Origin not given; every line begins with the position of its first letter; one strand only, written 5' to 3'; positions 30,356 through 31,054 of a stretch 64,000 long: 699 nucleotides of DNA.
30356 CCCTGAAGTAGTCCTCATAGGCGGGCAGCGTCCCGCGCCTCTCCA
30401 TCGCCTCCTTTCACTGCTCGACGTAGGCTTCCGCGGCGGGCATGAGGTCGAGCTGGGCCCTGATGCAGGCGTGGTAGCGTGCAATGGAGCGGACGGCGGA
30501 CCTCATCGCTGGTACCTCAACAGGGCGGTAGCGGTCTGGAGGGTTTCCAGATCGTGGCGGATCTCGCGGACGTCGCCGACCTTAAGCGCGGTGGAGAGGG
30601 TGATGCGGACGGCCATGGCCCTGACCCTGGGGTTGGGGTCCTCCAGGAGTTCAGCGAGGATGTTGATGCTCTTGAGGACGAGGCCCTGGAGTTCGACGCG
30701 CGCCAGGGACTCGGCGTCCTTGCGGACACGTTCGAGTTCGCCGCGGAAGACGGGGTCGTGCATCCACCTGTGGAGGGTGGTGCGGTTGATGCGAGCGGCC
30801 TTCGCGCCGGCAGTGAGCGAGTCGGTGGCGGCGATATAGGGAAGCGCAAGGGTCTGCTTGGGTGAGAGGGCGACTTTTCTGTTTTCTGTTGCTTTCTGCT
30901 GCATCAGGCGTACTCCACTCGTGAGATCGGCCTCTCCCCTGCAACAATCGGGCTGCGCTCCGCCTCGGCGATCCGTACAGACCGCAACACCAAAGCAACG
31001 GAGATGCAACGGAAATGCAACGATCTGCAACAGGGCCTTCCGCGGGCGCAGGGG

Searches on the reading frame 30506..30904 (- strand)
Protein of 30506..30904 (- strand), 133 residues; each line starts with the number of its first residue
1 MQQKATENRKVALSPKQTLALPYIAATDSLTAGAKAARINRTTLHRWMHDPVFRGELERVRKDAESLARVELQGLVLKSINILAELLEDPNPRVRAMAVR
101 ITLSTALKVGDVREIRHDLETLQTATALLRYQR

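Call 7: search_protein_families(library=pfam, proteins=[window:30506-30904:-], max_evalue=0.01)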
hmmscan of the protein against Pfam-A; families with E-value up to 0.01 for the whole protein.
window:30506-30904:- (133 aa): 4 families
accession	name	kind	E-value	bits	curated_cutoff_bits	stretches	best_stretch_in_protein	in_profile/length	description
PF13022.12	HTH_Tnp_1_2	-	0.00037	21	27.9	1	13-124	8-114/122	Helix-turn-helix of insertion element transposase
PF02985.28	HEAT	-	0.0012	19.4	23.5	1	80-100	2-22/31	HEAT repeat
PF09450.16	DUF2019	-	0.0029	18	23.3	0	82-106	50-74/105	Domain of unknown function (DUF2019)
PF13646.12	HEAT_2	-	0.0035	18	27.7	1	78-102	31-54/88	HEAT repeats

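Call 8: search_protein_families(library=phrogs, proteins=[window:30506-30904:-], max_evalue=0.01)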
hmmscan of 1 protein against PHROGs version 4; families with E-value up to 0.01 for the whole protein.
window:30506-30904:- (133 aa): 1 family
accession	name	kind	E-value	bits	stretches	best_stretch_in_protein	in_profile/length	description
phrog_2538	-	head and packaging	1.3e-05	26.3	1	33-106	24-91/129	terminase small subunit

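Call 9: search_protein_families(library=ncbifam, proteins=[window:30506-30904:-], max_evalue=0.01)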
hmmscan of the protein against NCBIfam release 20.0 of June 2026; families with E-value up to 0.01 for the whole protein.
window:30506-30904:- (133 aa): 0 families

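Call 14: find_homologous_proteins(query=window:30506-30904:-, max_evalue=0.001)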
Query window:30506-30904:- (133 aa): 35 proteins with E <= 0.001 among 64 candidates.
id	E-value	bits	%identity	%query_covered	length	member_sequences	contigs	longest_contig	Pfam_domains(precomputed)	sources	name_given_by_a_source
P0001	2.2e-76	272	99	100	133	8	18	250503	-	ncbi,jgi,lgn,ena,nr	ncbi:MAG: hypothetical protein OXE02_15425 [Chloroflexi bacterium]|nr:hypothetical protein [Chlorofl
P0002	1.0e-69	250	92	100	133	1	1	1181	-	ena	-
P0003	1.9e-69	249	89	100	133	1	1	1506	-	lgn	-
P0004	5.3e-69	248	91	100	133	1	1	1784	-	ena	-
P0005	3.8e-68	245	89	100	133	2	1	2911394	-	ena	-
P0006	1.1e-67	244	87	100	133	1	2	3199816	-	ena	-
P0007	1.5e-67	243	88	100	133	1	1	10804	-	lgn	-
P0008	2.0e-67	243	87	100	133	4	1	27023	-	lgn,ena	-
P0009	3.5e-67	242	87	100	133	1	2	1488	-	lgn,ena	-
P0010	5.5e-67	241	86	100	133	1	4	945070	-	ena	-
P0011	5.4e-66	238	86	99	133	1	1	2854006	-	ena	-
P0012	4.9e-65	235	85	99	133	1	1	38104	-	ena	-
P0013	8.1e-60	218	84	97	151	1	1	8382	-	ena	-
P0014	1.3e-59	218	84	97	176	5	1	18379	-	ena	-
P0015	9.6e-52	192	72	99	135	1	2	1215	-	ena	-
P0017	1.7e-50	188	71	99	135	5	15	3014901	-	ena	-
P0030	1.1e-28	118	48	100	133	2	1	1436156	-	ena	-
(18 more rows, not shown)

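Call 15: find_encoding_contigs(protein=P0005, flank=4000, max_places=2)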
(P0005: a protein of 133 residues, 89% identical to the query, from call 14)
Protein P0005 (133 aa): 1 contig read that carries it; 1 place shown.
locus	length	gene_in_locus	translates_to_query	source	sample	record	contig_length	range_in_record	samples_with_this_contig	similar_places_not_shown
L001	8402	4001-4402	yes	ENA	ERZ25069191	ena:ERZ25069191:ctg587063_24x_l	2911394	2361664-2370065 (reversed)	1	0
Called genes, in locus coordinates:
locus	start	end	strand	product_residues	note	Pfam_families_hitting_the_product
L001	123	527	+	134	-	PF05014:Nuc_deoxyrib_tr (weak)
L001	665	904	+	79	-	PF01037:AsnC_trans_reg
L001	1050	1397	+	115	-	PF11969:DcpS_C, PF01230:HIT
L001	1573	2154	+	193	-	-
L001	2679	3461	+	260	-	PF04383:KilA-N, PF26567:BstA_C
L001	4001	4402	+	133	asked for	-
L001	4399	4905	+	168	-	-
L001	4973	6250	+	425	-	PF00355:Rieske, PF19301:LigXa_C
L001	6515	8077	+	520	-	PF08811:DUF1800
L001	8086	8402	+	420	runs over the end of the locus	PF07394:DUF1501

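Call 16: find_encoding_contigs(protein=P0017, flank=4000, max_places=3)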
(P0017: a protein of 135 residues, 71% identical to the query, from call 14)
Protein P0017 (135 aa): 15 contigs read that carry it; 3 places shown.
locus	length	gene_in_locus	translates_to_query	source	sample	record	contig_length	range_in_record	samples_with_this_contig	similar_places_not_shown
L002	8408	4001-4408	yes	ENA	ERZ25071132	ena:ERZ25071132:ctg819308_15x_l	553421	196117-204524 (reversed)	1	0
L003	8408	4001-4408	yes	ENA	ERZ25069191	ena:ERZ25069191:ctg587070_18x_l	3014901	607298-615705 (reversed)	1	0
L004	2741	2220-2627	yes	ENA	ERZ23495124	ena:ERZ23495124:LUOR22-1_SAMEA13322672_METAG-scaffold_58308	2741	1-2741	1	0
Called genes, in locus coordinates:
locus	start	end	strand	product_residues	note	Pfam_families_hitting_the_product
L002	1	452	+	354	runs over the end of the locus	PF00528:BPD_transp_1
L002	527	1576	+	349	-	PF04069:OpuAC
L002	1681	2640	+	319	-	PF04463:2-thiour_desulf, PF08349:DUF1722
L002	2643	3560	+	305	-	PF01370:Epimerase, PF13460:NAD_binding_10, PF16363:GDP_Man_Dehyd (faint), PF08338:DUF1731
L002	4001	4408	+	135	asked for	-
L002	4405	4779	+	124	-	-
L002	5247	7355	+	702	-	PF00270:DEAD (faint), PF04851:ResIII, PF13604:AAA_30 (faint), PF17757:UvrB_inter, PF27431:UvrB_3rd, PF00271:Helicase_C, PF12344:UvrB, PF02151:UVR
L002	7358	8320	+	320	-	-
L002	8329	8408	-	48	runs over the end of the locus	-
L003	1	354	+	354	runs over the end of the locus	PF00528:BPD_transp_1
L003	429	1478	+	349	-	PF04069:OpuAC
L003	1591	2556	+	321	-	PF04463:2-thiour_desulf, PF08349:DUF1722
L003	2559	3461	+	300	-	PF01073:3Beta_HSD (weak), PF01370:Epimerase, PF13460:NAD_binding_10, PF16363:GDP_Man_Dehyd (faint), PF08338:DUF1731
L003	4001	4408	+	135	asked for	-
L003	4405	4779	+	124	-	-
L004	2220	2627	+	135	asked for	-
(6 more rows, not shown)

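Call 17: find_encoding_contigs(protein=P0030, flank=4000, max_places=2)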
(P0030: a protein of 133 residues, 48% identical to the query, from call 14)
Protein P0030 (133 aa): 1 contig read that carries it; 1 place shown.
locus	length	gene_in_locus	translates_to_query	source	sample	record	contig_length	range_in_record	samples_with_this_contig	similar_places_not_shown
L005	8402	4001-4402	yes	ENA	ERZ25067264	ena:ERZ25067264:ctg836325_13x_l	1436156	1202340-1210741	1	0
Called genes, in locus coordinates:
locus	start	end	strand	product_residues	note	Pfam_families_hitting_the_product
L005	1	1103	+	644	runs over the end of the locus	PF20773:InhA-like_MAM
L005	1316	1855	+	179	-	-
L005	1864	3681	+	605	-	PF18920:DUF5671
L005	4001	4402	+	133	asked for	-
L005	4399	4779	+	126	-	-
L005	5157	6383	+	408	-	PF01743:PolyA_pol, PF12627:PolyA_pol_RNAbd (weak)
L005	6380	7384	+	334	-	PF08240:ADH_N, PF00107:ADH_zinc_N, PF13602:ADH_zinc_N_2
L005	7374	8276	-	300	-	PF07934:OGG_N, PF00730:HhH-GPD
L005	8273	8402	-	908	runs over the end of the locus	PF00270:DEAD (faint), PF13307:Helicase_C_2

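Call 24: find_related_loci(query=A1, collection=genome_contigs, flank=3000)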
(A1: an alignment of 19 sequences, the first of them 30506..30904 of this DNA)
Query A1 (133 aa) in genome_contigs; peptide patterns used: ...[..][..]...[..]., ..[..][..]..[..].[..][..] (x = any residue, [..] = any of these).
172 stretches matched a pattern; 84 encode a relative of the query (tblastn E <= 1e-3); the best 80 are kept; 79 distinct loci.
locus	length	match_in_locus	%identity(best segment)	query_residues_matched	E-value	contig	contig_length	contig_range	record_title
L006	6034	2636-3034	99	1-133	6e-85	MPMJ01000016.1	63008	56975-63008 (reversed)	MAG: SAR202 cluster bacterium bin16 NODE_831_length_63008_cov_13.4798_ID_1661, whole genome shotgun sequence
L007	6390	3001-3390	95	4-133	2e-79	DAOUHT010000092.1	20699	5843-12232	MAG TPA_asm: Dehalococcoidia bacterium isolate S18_111 37021, whole genome shotgun sequence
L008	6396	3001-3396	86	1-132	4e-74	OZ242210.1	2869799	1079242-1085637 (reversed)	MAG: Dehalococcoidia bacterium isolate 2dcd4ef8-4200-4d3b-942c-b6f2e12e8c0d genome assembly, chromosome: 1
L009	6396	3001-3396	70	2-133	3e-57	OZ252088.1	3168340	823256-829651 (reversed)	MAG: Dehalococcoidia bacterium isolate 7426c3d5-a751-4d37-bde8-e0e91f06c8c3 genome assembly, chromosome: 1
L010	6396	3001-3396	70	2-133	4e-57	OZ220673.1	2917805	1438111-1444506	MAG: Dehalococcoidia bacterium isolate 74ad39ee-730f-4e91-a86b-9a5c45ef094d genome assembly, chromosome: 1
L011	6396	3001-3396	70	2-133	2e-55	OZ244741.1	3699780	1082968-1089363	MAG: Dehalococcoidia bacterium isolate 3ca8c83b-605f-4fcd-bc6c-fe95b3c2bdbe genome assembly, chromosome: 1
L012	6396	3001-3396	66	2-133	5e-54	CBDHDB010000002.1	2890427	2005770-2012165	MAG: Dehalococcoidia bacterium isolate 822cf7f2-f088-4de1-b96c-ebc5a35fe4d4 genome assembly, contig: contig_2, whole gen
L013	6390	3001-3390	54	1-130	1e-43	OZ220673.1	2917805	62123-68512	MAG: Dehalococcoidia bacterium isolate 74ad39ee-730f-4e91-a86b-9a5c45ef094d genome assembly, chromosome: 1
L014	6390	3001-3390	54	1-130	9e-43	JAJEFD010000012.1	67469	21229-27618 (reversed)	MAG: Dehalococcoidia bacterium isolate p16x34bins.71 k141_781490, whole genome shotgun sequence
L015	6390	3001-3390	52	1-130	1e-41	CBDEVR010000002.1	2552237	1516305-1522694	MAG: Dehalococcoidia bacterium isolate 58e95461-d50d-4896-8677-afe07c5a1cd5 genome assembly, contig: contig_2, whole gen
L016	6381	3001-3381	50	6-132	1e-37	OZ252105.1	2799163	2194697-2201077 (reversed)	MAG: Dehalococcoidia bacterium isolate 2cf537fc-0982-4557-984c-08c217a9abc2 genome assembly, chromosome: 1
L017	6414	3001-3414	51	1-132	9e-38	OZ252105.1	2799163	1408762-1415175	MAG: Dehalococcoidia bacterium isolate 2cf537fc-0982-4557-984c-08c217a9abc2 genome assembly, chromosome: 1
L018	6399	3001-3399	48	1-133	2e-37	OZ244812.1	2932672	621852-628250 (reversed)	MAG: Dehalococcoidia bacterium isolate f4821300-c58a-40ba-8832-efcde2d4543a genome assembly, chromosome: 1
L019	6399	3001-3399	47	1-133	3e-36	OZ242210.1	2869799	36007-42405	MAG: Dehalococcoidia bacterium isolate 2dcd4ef8-4200-4d3b-942c-b6f2e12e8c0d genome assembly, chromosome: 1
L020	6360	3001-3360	55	13-132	3e-36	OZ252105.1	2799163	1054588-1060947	MAG: Dehalococcoidia bacterium isolate 2cf537fc-0982-4557-984c-08c217a9abc2 genome assembly, chromosome: 1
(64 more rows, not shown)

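Call 30: search_protein_families(library=padloc, proteins=[window:30506-30904:-], max_evalue=1)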
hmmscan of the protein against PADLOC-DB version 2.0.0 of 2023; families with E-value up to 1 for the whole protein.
window:30506-30904:- (133 aa): 0 families

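Call 35: find_related_loci(query=A1, collection=viral_contigs, flank=5000)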
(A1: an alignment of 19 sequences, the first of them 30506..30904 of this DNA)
Query A1 (133 aa) in viral_contigs; peptide patterns used: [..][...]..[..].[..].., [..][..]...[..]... (x = any residue, [..] = any of these).
29 stretches matched a pattern, but none encodes a relative of the query by tblastn (E <= 1e-3).

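Call 47: predict_structure(alignment_id=A1)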
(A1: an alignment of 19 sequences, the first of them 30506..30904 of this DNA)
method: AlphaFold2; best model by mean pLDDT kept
length: 133 residues; sequences in the alignment: 19
mean_pLDDT: 82.5   pTM: 0.52
mean pLDDT of the five models: 82.5, 80.4, 70.8, 70.4, 68.6
residues with pLDDT >= 90: 27; 70-90: 93; 50-70: 5; < 50: 8
segments of 3 or more residues with pLDDT < 50: 1-8
pLDDT, mean of each block of 10 residues (from residue 1): 43 81 84 90 90 88 85 86 93 93 85 80 79 65
secondary structure, 60 per line:
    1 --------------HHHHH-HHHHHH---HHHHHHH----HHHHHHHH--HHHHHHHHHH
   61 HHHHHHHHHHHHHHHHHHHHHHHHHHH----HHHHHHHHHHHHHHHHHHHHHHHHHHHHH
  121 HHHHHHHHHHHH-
elements in order: H15-19 H21-26 H30-36 H41-48 H51-87 H92-132

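Call 50: fold_search(model_id=the predicted structure, library=pdb)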
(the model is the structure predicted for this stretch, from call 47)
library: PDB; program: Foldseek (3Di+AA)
matches with E <= 10: 294; with E <= 0.001: 0
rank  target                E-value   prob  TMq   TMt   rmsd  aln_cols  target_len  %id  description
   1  2ao9_H                7.6e-03  1.00  0.39  0.45   7.4       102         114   22  Structural Genomics, The crystal structure of a Phage protein (phBC6A51) from Bacillus cereus ATCC 14579 (released 2005-09-27)
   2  2ao9_F                1.8e-02  0.99  0.35  0.41   7.3        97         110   23  Structural Genomics, The crystal structure of a Phage protein (phBC6A51) from Bacillus cereus ATCC 14579 (released 2005-09-27)
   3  2ao9_G                1.9e-02  1.00  0.37  0.45   7.5        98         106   22  Structural Genomics, The crystal structure of a Phage protein (phBC6A51) from Bacillus cereus ATCC 14579 (released 2005-09-27)
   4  2ao9_C                2.9e-02  0.97  0.35  0.39   7.6       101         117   22  Structural Genomics, The crystal structure of a Phage protein (phBC6A51) from Bacillus cereus ATCC 14579 (released 2005-09-27)
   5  2ao9_B                3.5e-02  0.99  0.38  0.43   8.4       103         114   22  Structural Genomics, The crystal structure of a Phage protein (phBC6A51) from Bacillus cereus ATCC 14579 (released 2005-09-27)
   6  2ao9_E                3.5e-02  0.99  0.37  0.42   7.5       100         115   23  Structural Genomics, The crystal structure of a Phage protein (phBC6A51) from Bacillus cereus ATCC 14579 (released 2005-09-27)
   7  2ao9_A                3.7e-02  0.99  0.37  0.42   7.6        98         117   22  Structural Genomics, The crystal structure of a Phage protein (phBC6A51) from Bacillus cereus ATCC 14579 (released 2005-09-27)
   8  2ao9_D                5.4e-02  0.98  0.37  0.45   7.5        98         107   22  Structural Genomics, The crystal structure of a Phage protein (phBC6A51) from Bacillus cereus ATCC 14579 (released 2005-09-27)
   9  2ao9_I                9.4e-02  0.72  0.29  0.36   9.3        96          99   23  Structural Genomics, The crystal structure of a Phage protein (phBC6A51) from Bacillus cereus ATCC 14579 (released 2005-09-27)
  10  1b9m_B                6.6e-01  0.28  0.23  0.14   9.6       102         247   19  REGULATOR FROM ESCHERICHIA COLI (released 2000-03-15)
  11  5h9t_H                7.5e-01  0.28  0.25  0.18  14.4       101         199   17  Crystal structure of native NalD at resolution of 2.9, the secondary repressor of MexAB-OprM multidrug efflux pump in  (released 2016-04-20)
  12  7xy5                  7.9e-01  0.23  0.27  0.20  14.6       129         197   17  HapR_Double Mutant with CHES buffer (released 2023-02-22)
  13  1b9n_B                8.4e-01  0.23  0.23  0.14   9.7       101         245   20  REGULATOR FROM ESCHERICHIA COLI (released 2000-03-15)
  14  7joq_0                9.5e-01  0.41  0.36  0.41   6.7        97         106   18  Structure of NV1 small terminase (released 2020-11-11)
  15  9c5a_B                1.0e+00  0.15  0.20  0.08  16.7       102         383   20  AP-3 Arf1 dimeric interface, focused refinement (released 2024-12-18)
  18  7joq_G                1.3e+00  0.28  0.34  0.39   6.9        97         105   23  Structure of NV1 small terminase (released 2020-11-11)
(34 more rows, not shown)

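Call 51: find_encoding_contigs(protein=P0006, flank=1500, max_places=2)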
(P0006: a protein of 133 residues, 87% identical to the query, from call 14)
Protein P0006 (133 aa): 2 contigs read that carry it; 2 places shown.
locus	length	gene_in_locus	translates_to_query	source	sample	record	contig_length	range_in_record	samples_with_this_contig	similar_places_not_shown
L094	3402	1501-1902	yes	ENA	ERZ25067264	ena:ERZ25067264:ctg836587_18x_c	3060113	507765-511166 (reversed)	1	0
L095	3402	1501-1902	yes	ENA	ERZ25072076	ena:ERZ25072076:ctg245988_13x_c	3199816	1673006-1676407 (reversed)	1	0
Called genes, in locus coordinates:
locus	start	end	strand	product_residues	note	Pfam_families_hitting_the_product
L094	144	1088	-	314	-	PF01548:DEDD_Tnp_IS110, PF02371:Transposase_20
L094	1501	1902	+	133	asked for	-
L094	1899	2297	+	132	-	-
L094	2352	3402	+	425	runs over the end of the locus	PF00355:Rieske, PF19301:LigXa_C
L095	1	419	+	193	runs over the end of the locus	-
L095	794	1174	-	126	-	-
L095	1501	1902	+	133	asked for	-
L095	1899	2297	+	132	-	-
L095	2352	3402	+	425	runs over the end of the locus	PF00355:Rieske, PF19301:LigXa_C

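Call 52: find_encoding_contigs(protein=P0010, flank=1500, max_places=2)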
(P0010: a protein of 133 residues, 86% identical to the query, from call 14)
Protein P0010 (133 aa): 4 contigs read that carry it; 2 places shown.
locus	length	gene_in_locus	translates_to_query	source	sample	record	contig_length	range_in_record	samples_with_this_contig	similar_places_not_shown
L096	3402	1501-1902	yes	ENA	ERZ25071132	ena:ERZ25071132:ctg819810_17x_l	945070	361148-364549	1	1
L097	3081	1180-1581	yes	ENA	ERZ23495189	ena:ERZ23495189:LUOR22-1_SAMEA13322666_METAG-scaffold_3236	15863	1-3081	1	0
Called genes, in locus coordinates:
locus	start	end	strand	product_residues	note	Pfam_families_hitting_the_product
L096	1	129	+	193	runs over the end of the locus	-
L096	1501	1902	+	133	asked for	-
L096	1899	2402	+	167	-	-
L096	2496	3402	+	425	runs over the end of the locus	PF00355:Rieske, PF19301:LigXa_C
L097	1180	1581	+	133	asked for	-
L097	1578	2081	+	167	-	-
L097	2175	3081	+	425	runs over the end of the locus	PF00355:Rieske, PF19301:LigXa_C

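Call 53: find_encoding_contigs(protein=P0011, flank=1500, max_places=2)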
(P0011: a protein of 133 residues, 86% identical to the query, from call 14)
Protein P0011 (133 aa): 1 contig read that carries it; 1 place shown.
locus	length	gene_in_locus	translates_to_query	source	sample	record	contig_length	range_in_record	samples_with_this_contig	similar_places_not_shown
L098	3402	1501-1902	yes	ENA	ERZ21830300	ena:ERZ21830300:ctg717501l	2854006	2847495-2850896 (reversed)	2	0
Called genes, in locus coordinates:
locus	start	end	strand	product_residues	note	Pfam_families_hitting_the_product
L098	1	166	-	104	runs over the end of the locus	-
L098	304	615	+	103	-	-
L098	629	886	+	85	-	-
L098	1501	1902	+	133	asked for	-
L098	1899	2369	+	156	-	-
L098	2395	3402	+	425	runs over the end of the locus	PF00355:Rieske, PF19301:LigXa_C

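Call 54: find_encoding_contigs(protein=P0014, flank=1500, max_places=2)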
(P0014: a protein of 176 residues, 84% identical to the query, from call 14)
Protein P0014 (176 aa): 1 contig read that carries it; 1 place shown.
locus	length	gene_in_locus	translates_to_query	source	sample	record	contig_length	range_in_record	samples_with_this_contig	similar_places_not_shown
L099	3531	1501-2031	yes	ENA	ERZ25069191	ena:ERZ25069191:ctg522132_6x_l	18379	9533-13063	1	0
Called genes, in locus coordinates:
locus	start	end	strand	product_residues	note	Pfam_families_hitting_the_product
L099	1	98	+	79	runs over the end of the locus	PF01037:AsnC_trans_reg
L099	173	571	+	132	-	PF11969:DcpS_C, PF01230:HIT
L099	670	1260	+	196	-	-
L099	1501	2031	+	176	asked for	-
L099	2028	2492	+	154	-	-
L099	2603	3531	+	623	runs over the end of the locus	PF08811:DUF1800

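Call 63: search_solved_structures(query=A1, max_evalue=10)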
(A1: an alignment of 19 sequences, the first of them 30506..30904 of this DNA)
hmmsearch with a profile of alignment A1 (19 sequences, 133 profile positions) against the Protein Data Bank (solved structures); distinct sequences matched with E-value up to 10: 53.
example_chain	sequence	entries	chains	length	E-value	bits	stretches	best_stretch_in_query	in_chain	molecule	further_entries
4rzp_A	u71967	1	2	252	1.7e-07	34.6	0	80-106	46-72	Engineered Protein OR366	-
4rv1_A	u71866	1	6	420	2e-06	31.1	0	79-105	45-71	Engineered Protein OR497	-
4hxt_A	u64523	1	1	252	0.0005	23.3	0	79-105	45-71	De Novo Protein OR329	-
9sah_A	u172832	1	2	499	0.0018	21.6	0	78-100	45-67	E4-NB2 synthetic fusion protein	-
4d4e_A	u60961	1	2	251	0.013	18.8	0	80-121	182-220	ARMADILLO REPEAT PROTEIN ARM00016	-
8aw4_B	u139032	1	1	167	0.015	18.6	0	78-100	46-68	ALPHAREP bGFPD-YY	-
4xl5_C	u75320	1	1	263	0.015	18.6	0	78-101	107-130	bGFP-A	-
6gwc_C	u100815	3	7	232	0.018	18.3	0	78-99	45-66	iE5 ALPHAREP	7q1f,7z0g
5mfb_A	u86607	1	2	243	0.029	17.6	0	79-118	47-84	YIII(Dq)4CqI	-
8j07_T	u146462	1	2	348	0.033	17.5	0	80-115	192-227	Radial spoke head 14 homolog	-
6mq5_A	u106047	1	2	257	0.04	17.2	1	65-112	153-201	CLIP-associating protein 1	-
1w63_B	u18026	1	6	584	0.057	16.7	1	76-102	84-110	ADAPTER-RELATED PROTEIN COMPLEX 1 BETA 1 SUBUNIT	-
9pwb_B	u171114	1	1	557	0.065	16.5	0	76-102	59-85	AP-2 complex subunit beta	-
5nr4_A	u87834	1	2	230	0.074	16.3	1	65-112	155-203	CLIP-associating protein 2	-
4hmy_B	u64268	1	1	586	0.11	15.7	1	76-102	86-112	AP-1 complex subunit beta-1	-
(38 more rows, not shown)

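Call 82: search_protein_representatives(alignment_id=A1)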
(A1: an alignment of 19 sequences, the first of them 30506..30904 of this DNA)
Query: 19 sequences, 133 profile positions. Proteins with E-value up to 0.001 (for the whole library): 7781; up to 1e-10: 579; up to 1e-30: 20. The best 150 are listed.
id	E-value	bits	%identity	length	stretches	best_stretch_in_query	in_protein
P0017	4.2e-65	234.0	-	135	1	2-133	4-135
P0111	2.7e-48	179.6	-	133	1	1-132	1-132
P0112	1.2e-41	158.1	-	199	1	3-133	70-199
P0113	1.3e-41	158.0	-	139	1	8-132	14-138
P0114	2.0e-39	150.9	-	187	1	8-132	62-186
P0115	7.3e-39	149.1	-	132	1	1-133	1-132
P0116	1.5e-38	148.1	-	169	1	11-133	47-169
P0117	8.7e-38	145.6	-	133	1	12-133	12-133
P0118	1.1e-36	142.0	-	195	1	10-133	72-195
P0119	2.4e-35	137.7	-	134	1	1-131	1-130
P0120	2.6e-35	137.6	-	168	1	11-131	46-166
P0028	2.8e-35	137.5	-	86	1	48-133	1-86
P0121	1.2e-34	135.4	-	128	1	11-132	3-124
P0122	8.1e-33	129.5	-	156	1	9-131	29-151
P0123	9.7e-33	129.3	-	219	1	3-128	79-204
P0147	6.7e-26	107.1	-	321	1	31-128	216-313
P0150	9.4e-26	106.7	-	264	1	2-126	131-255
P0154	4.1e-25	104.6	-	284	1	8-128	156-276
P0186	3.1e-22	95.3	-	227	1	1-124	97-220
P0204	7.6e-21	90.8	-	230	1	10-130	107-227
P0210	1.5e-20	89.8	-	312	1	1-129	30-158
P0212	2.9e-20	88.9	-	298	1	3-127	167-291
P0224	2.2e-19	86.0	-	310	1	12-128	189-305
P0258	2.5e-17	79.4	-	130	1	8-124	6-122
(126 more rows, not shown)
